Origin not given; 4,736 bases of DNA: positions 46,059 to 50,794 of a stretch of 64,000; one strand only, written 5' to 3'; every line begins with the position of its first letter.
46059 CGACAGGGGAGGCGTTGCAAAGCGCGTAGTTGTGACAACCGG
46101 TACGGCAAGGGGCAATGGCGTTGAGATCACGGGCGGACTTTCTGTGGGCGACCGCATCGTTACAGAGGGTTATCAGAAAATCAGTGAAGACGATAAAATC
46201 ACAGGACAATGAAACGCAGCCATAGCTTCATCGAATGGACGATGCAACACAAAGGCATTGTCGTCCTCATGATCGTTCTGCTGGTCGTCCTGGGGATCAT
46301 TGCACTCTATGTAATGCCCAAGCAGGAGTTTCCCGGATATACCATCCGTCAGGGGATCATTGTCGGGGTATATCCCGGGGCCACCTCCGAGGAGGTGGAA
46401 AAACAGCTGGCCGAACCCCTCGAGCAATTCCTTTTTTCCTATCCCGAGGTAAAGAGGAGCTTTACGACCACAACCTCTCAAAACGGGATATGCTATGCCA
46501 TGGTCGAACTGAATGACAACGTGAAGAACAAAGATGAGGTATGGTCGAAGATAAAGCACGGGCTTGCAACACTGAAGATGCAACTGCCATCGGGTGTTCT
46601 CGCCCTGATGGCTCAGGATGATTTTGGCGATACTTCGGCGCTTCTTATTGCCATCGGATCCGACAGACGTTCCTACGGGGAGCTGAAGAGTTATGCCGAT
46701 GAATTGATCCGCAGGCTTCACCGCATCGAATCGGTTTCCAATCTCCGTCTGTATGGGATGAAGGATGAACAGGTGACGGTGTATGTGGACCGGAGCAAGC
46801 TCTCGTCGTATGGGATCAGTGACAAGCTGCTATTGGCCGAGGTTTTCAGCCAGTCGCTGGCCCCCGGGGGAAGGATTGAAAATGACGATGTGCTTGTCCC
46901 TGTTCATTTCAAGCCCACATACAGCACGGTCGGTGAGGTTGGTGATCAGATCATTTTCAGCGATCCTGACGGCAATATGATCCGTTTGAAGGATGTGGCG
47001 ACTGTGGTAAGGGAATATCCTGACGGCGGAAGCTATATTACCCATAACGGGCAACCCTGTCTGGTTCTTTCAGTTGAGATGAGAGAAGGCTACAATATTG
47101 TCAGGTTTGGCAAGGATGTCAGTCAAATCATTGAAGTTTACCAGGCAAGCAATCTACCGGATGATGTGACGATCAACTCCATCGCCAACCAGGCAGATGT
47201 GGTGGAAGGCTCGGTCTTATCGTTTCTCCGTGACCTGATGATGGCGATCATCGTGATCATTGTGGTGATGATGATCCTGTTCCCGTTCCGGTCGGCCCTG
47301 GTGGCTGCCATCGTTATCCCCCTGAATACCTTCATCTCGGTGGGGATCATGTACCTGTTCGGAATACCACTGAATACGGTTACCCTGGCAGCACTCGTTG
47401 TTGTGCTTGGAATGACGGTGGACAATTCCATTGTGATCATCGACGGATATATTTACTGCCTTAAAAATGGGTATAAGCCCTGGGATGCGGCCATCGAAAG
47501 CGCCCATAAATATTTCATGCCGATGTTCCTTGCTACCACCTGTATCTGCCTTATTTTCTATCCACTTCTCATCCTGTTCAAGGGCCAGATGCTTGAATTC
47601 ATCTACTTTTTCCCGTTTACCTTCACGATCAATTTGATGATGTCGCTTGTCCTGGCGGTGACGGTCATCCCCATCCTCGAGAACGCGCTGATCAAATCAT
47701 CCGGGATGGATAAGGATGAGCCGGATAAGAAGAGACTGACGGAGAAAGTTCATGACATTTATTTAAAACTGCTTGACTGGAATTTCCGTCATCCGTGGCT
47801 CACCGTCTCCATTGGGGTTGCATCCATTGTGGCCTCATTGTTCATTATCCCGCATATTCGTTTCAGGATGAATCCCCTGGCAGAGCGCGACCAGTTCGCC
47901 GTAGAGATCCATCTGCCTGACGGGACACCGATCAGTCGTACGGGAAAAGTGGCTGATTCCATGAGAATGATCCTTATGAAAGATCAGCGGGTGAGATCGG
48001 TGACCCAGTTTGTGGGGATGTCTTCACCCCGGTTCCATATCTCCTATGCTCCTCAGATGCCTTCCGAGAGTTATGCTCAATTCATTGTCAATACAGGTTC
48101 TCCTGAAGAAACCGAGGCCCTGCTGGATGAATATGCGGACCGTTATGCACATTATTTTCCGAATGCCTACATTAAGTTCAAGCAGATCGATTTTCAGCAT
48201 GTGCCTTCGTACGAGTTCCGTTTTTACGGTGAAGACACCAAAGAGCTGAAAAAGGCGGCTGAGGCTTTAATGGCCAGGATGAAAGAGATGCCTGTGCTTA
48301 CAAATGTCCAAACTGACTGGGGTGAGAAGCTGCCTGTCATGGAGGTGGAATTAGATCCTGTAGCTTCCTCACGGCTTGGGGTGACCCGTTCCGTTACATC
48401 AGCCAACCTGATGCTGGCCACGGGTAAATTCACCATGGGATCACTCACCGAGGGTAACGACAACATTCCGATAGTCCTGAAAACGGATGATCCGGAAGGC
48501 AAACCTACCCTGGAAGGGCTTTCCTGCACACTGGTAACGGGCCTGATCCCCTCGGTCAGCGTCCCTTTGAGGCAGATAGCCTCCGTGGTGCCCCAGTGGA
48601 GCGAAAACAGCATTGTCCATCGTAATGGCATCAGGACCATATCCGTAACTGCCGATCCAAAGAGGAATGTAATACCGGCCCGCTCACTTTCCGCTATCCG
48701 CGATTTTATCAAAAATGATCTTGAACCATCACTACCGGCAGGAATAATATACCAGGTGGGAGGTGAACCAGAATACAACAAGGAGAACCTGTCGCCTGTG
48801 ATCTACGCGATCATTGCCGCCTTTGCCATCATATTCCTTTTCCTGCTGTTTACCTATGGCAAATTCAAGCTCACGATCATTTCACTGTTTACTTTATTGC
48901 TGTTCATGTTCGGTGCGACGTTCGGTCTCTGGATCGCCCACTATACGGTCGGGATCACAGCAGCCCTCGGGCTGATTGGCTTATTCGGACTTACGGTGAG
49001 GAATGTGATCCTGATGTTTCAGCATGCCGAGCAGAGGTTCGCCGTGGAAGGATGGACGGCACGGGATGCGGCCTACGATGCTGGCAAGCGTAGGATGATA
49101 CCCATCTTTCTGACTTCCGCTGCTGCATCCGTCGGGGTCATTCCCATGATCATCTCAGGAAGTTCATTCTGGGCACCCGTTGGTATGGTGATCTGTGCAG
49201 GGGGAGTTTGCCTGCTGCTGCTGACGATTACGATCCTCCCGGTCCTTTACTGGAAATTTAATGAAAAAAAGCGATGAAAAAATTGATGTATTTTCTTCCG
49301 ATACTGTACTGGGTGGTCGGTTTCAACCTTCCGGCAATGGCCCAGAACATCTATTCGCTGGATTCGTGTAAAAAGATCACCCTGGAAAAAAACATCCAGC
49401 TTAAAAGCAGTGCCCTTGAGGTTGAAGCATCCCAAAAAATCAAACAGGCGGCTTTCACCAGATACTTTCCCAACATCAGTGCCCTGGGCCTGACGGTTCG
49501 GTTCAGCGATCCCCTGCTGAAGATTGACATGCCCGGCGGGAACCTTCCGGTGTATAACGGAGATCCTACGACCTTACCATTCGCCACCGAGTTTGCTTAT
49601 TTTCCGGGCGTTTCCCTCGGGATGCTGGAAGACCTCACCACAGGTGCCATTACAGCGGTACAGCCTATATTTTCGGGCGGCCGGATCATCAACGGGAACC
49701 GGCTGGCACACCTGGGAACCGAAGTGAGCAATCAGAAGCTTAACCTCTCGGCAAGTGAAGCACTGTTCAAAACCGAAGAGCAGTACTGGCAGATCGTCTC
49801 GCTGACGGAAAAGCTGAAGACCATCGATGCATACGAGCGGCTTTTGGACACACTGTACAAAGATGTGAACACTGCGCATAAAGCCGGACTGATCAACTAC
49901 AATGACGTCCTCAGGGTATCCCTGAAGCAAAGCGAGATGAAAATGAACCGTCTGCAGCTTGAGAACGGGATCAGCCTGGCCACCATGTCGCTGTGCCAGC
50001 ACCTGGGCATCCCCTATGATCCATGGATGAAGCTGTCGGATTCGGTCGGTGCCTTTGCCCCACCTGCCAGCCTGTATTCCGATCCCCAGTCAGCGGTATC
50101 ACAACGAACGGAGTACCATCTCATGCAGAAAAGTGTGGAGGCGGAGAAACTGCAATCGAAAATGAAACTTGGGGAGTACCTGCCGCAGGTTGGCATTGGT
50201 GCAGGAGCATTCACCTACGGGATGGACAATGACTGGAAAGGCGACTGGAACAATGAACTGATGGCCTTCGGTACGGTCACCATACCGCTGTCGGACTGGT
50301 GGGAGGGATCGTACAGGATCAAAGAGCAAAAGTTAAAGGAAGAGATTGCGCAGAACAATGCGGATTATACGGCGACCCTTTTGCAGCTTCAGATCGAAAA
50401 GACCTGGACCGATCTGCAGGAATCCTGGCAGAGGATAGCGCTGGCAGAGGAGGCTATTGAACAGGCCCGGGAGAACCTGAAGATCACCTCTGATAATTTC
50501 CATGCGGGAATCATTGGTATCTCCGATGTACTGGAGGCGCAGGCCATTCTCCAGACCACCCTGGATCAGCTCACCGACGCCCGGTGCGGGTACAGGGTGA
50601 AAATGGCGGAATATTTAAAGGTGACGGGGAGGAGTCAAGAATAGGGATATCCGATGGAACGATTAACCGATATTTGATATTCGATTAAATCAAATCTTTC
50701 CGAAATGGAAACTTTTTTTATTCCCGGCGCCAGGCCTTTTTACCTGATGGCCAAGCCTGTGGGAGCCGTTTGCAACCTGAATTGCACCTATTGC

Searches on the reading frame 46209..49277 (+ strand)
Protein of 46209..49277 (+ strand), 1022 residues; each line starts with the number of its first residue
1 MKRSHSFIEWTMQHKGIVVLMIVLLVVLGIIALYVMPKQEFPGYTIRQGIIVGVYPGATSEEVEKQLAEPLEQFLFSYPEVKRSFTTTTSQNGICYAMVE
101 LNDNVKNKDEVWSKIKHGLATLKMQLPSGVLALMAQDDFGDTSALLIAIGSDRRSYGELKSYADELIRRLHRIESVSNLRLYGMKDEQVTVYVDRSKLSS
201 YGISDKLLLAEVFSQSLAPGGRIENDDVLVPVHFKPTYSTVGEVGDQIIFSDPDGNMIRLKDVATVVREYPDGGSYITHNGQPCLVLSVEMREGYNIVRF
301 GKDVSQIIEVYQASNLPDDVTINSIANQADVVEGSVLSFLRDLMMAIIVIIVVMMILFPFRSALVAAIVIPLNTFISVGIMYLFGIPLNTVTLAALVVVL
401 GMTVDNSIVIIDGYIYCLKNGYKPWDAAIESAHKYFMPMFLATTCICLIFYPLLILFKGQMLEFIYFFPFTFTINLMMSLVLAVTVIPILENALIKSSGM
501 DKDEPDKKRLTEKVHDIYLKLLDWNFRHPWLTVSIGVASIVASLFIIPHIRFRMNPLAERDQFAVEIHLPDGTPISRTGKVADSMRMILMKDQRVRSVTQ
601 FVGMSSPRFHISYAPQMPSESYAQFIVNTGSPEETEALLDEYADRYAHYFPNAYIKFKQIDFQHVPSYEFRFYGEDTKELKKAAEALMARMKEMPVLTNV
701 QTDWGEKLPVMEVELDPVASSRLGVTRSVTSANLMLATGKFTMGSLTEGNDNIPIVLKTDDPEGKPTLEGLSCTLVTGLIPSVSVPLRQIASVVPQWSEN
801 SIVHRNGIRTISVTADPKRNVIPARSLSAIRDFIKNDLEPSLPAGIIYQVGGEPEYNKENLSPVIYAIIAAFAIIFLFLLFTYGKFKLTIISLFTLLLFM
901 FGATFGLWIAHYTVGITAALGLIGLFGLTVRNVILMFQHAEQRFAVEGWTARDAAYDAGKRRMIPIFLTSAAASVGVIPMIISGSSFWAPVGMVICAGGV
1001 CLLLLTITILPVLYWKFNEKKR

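Call 11: search_protein_families(library=pfam, proteins=[window:46209-49277:+])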
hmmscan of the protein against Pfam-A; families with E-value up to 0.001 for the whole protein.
window:46209-49277:+ (1022 aa): 3 families
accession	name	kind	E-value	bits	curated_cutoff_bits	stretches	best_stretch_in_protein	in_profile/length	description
PF00873.25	ACR_tran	-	9.3e-143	477.6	28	1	8-1017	2-1020/1021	AcrB/AcrD/AcrF family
PF02355.23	SecD_SecF_C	-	2.4e-08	34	20.5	1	343-481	37-177/189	Protein export membrane protein SecD/SecF, C-terminal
PF03176.21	MMPL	-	0.00088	18.7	20.5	1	331-490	137-298/333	MMPL family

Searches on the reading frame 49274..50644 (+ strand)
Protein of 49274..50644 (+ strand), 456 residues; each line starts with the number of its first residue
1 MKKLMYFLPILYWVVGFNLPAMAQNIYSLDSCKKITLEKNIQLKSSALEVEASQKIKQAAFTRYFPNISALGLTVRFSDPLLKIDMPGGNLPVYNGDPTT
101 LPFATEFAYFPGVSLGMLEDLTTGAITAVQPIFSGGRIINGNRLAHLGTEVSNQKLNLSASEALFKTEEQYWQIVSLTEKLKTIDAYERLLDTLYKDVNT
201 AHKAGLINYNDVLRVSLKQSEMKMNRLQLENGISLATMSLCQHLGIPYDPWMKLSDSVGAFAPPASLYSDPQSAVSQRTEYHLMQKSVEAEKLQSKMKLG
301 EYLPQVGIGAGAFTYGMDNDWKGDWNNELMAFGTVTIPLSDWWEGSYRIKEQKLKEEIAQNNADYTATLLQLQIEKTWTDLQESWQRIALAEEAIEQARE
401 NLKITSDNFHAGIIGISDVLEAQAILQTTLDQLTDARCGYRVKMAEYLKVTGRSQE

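Call 11: search_protein_families(library=pfam, proteins=[window:49274-50644:+])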
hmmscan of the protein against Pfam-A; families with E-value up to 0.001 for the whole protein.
window:49274-50644:+ (456 aa): 1 family
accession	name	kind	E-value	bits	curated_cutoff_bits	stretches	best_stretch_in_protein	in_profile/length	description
PF02321.23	OEP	-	7.4e-46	156.8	22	2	272-452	6-187/187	Outer membrane efflux protein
